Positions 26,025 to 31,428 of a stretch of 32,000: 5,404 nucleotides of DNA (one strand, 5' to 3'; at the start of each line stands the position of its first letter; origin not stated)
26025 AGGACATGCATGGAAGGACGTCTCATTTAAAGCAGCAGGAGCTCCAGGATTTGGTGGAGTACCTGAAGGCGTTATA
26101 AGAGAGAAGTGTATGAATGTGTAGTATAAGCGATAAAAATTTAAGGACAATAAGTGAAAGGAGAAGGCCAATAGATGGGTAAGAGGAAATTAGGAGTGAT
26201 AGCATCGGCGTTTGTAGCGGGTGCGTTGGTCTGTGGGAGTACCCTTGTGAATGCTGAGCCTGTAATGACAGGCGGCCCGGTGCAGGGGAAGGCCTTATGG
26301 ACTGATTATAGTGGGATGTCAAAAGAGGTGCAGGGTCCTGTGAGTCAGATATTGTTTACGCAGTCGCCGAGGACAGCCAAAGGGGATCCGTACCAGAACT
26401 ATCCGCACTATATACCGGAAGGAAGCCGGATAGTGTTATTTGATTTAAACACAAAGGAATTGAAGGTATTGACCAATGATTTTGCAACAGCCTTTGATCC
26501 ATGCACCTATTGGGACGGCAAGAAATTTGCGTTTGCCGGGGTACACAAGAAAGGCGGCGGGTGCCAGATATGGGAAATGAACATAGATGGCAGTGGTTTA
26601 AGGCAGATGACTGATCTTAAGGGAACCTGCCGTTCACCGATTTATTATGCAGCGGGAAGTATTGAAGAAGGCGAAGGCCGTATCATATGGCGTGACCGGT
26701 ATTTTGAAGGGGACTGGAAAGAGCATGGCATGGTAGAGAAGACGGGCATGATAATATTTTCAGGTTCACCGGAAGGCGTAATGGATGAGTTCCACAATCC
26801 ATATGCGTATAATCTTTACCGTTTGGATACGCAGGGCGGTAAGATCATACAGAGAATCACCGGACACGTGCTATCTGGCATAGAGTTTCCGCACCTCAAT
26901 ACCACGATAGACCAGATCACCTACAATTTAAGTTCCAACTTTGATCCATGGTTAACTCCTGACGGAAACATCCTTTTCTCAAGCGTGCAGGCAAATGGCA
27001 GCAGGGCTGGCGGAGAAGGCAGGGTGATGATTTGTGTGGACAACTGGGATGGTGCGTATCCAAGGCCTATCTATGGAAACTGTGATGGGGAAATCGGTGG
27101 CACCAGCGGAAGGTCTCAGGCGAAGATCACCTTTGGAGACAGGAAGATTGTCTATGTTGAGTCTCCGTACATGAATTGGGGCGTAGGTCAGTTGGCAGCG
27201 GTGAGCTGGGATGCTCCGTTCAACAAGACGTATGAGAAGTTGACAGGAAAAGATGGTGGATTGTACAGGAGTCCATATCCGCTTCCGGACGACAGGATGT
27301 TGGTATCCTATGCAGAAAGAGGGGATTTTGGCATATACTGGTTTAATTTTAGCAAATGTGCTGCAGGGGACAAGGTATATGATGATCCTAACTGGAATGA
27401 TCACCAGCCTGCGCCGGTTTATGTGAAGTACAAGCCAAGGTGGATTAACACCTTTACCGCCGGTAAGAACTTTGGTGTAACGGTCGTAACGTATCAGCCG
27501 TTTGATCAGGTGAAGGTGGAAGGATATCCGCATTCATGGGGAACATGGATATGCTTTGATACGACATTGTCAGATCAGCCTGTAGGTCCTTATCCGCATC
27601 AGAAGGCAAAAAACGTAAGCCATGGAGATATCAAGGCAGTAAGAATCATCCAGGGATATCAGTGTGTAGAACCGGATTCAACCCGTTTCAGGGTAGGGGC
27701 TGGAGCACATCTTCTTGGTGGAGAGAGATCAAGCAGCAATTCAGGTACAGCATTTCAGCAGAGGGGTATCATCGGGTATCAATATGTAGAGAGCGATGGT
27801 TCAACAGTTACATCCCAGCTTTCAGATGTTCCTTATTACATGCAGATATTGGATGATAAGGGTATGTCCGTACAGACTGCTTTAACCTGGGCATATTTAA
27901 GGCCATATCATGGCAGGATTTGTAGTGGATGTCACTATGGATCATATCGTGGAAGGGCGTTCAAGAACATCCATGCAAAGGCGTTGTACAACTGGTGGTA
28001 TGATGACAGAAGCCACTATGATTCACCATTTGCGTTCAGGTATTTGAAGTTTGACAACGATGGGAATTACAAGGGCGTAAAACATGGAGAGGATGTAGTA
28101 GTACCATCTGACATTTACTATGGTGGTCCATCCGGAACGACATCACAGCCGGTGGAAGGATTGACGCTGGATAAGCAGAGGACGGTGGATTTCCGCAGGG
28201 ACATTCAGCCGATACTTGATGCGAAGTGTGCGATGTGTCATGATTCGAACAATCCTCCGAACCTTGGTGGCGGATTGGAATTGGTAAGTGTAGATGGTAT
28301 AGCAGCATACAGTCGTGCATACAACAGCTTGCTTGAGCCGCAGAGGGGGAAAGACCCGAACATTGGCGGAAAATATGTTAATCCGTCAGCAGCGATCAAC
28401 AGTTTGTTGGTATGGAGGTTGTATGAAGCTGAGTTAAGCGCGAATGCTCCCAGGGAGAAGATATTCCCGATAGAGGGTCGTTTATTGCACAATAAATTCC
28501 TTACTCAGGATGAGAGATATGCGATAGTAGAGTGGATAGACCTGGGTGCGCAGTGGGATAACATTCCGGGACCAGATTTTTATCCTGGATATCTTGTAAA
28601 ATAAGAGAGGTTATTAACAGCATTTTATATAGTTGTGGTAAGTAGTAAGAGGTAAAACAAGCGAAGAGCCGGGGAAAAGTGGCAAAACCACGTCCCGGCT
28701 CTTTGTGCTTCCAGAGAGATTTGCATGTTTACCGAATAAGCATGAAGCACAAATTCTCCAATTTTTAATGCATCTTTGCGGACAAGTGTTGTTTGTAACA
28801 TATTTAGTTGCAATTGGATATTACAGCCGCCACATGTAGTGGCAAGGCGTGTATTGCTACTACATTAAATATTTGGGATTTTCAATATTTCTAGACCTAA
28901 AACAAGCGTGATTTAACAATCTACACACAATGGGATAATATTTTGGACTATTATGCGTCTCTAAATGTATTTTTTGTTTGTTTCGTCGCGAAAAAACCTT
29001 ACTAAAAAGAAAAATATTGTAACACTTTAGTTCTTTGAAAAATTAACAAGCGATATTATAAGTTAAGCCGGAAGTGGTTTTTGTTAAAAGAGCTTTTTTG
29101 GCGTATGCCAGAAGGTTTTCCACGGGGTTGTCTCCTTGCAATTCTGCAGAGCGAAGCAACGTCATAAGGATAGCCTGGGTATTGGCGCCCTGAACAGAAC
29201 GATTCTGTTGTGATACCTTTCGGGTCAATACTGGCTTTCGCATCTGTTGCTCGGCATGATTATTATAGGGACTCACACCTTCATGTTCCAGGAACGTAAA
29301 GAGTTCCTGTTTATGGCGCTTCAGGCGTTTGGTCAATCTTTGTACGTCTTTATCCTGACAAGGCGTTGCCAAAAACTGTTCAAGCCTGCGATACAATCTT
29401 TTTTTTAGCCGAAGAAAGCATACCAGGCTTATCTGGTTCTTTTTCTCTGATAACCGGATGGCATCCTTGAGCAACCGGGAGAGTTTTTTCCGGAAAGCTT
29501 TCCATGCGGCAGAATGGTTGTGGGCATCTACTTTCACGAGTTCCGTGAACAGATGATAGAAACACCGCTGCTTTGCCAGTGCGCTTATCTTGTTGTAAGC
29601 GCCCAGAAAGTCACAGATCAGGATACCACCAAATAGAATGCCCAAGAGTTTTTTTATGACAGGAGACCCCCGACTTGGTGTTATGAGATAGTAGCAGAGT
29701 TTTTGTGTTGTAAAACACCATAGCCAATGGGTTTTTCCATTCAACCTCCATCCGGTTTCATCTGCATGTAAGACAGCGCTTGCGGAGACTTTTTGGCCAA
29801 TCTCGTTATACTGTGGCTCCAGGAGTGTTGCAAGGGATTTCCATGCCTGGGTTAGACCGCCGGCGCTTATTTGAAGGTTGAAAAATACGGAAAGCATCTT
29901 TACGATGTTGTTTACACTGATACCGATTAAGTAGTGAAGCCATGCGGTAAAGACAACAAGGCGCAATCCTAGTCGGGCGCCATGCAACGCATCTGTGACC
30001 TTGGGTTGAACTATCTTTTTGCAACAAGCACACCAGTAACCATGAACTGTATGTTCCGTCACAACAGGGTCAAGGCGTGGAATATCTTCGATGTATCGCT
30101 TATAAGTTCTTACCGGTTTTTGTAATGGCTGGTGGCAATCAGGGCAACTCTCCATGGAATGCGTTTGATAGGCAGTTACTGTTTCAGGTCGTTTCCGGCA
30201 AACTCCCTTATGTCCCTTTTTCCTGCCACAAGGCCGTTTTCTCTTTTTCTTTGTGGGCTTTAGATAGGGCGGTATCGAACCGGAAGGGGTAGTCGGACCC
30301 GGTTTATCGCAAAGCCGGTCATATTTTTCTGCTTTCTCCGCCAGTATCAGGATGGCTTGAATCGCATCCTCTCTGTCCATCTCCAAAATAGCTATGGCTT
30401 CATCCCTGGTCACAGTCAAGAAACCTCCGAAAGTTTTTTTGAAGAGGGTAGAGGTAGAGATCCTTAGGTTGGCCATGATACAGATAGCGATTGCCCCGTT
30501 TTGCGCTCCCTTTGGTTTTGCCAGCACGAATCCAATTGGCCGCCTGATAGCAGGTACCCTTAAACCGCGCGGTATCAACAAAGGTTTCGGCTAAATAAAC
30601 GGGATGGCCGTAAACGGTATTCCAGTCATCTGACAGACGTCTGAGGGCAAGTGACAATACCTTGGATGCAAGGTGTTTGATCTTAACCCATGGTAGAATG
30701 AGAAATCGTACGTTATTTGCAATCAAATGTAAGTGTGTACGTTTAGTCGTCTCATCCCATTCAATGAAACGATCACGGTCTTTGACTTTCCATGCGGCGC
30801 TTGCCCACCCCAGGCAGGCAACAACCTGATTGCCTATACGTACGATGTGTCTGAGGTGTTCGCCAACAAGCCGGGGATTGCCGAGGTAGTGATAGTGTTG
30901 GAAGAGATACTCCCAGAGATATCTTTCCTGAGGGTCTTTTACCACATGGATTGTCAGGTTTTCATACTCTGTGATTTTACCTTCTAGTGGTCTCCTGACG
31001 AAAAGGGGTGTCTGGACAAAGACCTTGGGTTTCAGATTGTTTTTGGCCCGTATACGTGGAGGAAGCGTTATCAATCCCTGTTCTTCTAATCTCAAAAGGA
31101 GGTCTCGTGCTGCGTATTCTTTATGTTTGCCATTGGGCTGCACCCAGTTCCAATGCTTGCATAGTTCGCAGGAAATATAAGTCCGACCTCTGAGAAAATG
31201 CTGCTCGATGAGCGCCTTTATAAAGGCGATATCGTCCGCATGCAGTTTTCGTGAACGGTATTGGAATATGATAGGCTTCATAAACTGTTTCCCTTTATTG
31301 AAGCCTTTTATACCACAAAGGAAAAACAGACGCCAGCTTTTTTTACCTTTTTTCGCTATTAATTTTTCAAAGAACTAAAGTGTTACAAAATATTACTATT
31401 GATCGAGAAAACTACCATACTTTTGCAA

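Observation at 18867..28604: Hydrazine synthase locus with its cytochrome electron-transfer module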

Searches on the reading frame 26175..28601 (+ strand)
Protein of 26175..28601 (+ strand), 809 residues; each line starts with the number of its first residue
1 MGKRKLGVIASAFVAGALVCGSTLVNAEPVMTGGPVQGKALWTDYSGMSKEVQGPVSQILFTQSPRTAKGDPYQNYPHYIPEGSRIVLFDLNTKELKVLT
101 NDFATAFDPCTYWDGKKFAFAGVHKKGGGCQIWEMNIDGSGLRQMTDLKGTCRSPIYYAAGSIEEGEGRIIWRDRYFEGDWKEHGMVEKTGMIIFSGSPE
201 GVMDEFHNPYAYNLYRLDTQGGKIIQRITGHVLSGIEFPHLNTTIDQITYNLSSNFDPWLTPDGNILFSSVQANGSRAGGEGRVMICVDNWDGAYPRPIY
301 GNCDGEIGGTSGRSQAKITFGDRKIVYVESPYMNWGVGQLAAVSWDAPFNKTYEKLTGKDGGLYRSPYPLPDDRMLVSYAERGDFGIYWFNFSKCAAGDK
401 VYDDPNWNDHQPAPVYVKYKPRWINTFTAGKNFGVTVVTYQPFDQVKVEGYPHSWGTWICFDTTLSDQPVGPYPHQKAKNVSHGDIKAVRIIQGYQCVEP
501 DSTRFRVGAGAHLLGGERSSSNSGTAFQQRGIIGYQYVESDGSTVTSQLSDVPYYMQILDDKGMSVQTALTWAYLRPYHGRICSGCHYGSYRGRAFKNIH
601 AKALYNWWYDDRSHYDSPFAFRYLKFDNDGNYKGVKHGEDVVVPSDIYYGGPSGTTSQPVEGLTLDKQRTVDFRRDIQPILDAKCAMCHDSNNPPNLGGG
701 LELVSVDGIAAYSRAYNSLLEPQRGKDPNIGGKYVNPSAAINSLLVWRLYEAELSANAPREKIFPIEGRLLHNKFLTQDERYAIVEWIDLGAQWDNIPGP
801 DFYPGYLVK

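Call 3: search_solved_structures(query=window:26175-28601:+, show_alignments=1)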
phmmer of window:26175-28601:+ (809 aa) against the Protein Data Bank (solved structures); distinct sequences matched with E-value up to 0.001: 1.
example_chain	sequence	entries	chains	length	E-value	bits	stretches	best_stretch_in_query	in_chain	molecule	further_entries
5c2v_A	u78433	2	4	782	0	1886.3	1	28-809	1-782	HYDRAZINE SYNTHASE ALPHA SUBUNIT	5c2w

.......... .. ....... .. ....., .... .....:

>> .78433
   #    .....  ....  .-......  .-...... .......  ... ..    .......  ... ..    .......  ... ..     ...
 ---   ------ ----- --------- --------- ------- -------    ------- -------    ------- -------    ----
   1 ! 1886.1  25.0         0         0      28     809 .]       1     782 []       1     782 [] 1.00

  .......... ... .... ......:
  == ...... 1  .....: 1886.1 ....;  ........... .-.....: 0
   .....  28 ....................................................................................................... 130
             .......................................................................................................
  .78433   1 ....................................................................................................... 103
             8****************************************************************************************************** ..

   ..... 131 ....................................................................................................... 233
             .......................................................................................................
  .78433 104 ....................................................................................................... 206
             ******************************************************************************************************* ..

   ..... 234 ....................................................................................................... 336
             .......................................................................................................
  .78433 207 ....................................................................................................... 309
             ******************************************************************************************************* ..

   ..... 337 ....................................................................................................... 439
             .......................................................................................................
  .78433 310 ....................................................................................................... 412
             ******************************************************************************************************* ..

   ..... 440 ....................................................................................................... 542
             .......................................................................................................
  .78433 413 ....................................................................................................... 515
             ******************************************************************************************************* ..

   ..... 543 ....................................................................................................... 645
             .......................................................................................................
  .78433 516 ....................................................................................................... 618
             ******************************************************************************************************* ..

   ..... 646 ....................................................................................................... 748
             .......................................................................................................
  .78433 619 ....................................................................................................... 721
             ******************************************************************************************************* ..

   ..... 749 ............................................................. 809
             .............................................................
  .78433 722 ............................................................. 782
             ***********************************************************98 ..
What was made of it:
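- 26175..28604 (+): hzsA = kuste2861: hydrazine synthase alpha subunit, dihaem. Haem alpha-I (Tyr591 ligand, His587-Zn) is the proposed site of N-N bond formation. 100% identical to 5C2V chain A (call 3).
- On Hydrazine synthase alpha subunit (HzsA): Residues 28-809 are 100% identical to the chain (call 3).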

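Call 6: search_protein_families(library=pfam, proteins=[window:26175-28601:+], max_evalue=0.01)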
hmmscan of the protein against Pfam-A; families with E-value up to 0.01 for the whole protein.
window:26175-28601:+ (809 aa): 1 family
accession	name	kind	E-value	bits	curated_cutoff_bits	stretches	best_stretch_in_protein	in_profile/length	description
PF18582.6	HZS_alpha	-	8.2e-24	84.4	26.6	1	484-587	1-97/98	Hydrazine synthase alpha subunit middle domain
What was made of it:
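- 26175..28604 (+): PF18582 also matches (call 6).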

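Call 15: find_related_loci(query=window:26175-28601:+, collection=genome_contigs, flank=10000)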
Query window:26175-28601:+ (809 aa) in genome_contigs; peptide patterns used: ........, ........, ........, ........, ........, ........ (x = any residue, [..] = any of these).
93 stretches matched a pattern; 39 encode a relative of the query (tblastn E <= 1e-3); 36 distinct loci.
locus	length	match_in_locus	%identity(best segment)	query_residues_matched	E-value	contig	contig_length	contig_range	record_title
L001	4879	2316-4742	91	1-809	0e+0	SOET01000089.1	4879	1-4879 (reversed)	MAG: Candidatus Kuenenia hertensis isolate YC6 NODE_33081_length_4879_cov_479.751866, whole genome shotgun sequence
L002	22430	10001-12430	82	1-809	0e+0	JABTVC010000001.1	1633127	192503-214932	MAG: Planctomycetia bacterium isolate H5_AMX3 seq001, whole genome shotgun sequence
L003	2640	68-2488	83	1-806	0e+0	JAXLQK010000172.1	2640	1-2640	MAG: Terriglobia bacterium isolate STL-ACI1 C4.172.fa-172, whole genome shotgun sequence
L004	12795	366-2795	82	1-809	0e+0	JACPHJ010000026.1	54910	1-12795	MAG: Planctomycetota bacterium isolate NC_groundwater_411_Ag_B-0.1um_42_12 GD18-4_B1_scaffold_196470, whole genome shotg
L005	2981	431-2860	81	1-809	0e+0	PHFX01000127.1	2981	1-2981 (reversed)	MAG: Candidatus Brocadia sp. WS118 scaffold_254, whole genome shotgun sequence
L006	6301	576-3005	81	1-809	0e+0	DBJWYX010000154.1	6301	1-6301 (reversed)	MAG TPA_asm: Candidatus Wunengus sp. YC64 NODE_5227_length_6301_cov_7.094941, whole genome shotgun sequence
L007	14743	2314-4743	81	1-809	0e+0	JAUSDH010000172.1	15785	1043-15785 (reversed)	MAG: Candidatus Brocadiaceae bacterium isolate E14_concoct.bin.99 E14_k141_1741750, whole genome shotgun sequence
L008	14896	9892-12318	82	1-809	0e+0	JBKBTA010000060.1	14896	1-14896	MAG: Candidatus Brocadia sp. isolate 21I_052.bin.35 NODE_60_length_14896_cov_6.931034, whole genome shotgun sequence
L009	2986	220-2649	81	1-809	0e+0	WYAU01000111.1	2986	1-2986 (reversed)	MAG: Candidatus Brocadia sp. isolate AMX1 k127_244291, whole genome shotgun sequence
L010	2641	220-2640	81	1-806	0e+0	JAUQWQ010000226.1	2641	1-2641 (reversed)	MAG: Ignavibacteria bacterium isolate BIN7 contig_294242, whole genome shotgun sequence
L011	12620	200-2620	81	1-806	0e+0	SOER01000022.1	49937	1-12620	MAG: Candidatus Loosdrechtia aerotolerans isolate YC1 NODE_22_length_49937_cov_12.299056, whole genome shotgun sequence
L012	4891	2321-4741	81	1-806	0e+0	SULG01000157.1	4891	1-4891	MAG: Candidatus Jettenia ecosi isolate J2 contig01588, whole genome shotgun sequence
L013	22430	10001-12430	81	1-809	0e+0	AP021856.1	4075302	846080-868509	Candidatus Brocadia pituitae DNA, complete genome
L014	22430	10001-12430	81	1-809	0e+0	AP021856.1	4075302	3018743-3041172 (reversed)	Candidatus Brocadia pituitae DNA, complete genome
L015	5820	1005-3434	81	1-809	0e+0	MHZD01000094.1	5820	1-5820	MAG: Planctomycetes bacterium RIFOXYC2_FULL_41_27 rifoxyc2_full_scaffold_25811, whole genome shotgun sequence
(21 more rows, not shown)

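Call 35: search_protein_families(library=ncbifam, proteins=[window:26175-28601:+], max_evalue=0.001)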
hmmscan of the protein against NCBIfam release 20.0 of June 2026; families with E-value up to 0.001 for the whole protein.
window:26175-28601:+ (809 aa): 3 families
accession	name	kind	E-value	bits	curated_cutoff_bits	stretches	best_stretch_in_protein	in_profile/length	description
NF052339.1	hydrazine_alpha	equivalog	0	1546.2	800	1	8-806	8-803/804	hydrazine synthase subunit alpha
TIGR02800.1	propeller_TolB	equivalog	2.5e-05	23.4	343.15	1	76-160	207-289/418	Tol-Pal system beta propeller repeat protein TolB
NF053518.1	DipepPtdsDpp5Prph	equivalog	0.00049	18.8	900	0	85-152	43-108/655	dipeptidyl-peptidase Dpp5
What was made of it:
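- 26175..28604 (+): NF052339 scores 1546 bits against a cut-off of 800 (call 35).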

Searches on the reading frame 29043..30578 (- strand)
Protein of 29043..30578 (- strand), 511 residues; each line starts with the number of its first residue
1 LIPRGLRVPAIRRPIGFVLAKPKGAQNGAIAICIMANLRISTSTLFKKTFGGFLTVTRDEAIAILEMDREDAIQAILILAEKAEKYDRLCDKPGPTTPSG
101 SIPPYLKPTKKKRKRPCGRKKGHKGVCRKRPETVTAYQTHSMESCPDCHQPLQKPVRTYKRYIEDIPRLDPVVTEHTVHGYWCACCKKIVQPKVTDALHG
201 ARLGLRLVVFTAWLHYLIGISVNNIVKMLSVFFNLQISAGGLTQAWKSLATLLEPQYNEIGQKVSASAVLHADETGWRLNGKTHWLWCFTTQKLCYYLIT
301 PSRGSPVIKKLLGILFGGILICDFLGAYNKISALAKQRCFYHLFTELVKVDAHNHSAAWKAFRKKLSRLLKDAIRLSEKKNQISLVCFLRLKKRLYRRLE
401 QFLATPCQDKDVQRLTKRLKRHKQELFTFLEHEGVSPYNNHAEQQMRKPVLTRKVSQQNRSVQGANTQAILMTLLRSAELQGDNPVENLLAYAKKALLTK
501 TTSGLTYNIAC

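Call 50: search_protein_families(library=pfam, proteins=[window:29043-30578:-], max_evalue=0.00001)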
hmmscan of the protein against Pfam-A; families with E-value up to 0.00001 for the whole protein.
window:29043-30578:- (511 aa): 2 families
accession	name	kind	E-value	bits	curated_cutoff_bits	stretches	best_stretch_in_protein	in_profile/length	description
PF03050.20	DDE_Tnp_IS66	-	1.6e-37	129.9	23.1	1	206-466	7-283/284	Transposase IS66 family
PF13005.12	zf-IS66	-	3.4e-06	27.8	27.3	1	144-186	3-45/46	zinc-finger binding domain of transposase IS66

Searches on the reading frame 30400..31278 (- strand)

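Call 50: search_protein_families(library=pfam, proteins=[window:30400-31278:-], max_evalue=0.00001)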
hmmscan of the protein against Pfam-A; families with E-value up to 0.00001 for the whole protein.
window:30400-31278:- (292 aa): 1 family
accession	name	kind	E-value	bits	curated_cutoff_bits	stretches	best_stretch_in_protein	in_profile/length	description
PF14236.12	DruA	-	2.9e-39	135.4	27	1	98-259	40-221/297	Druantia protein DruA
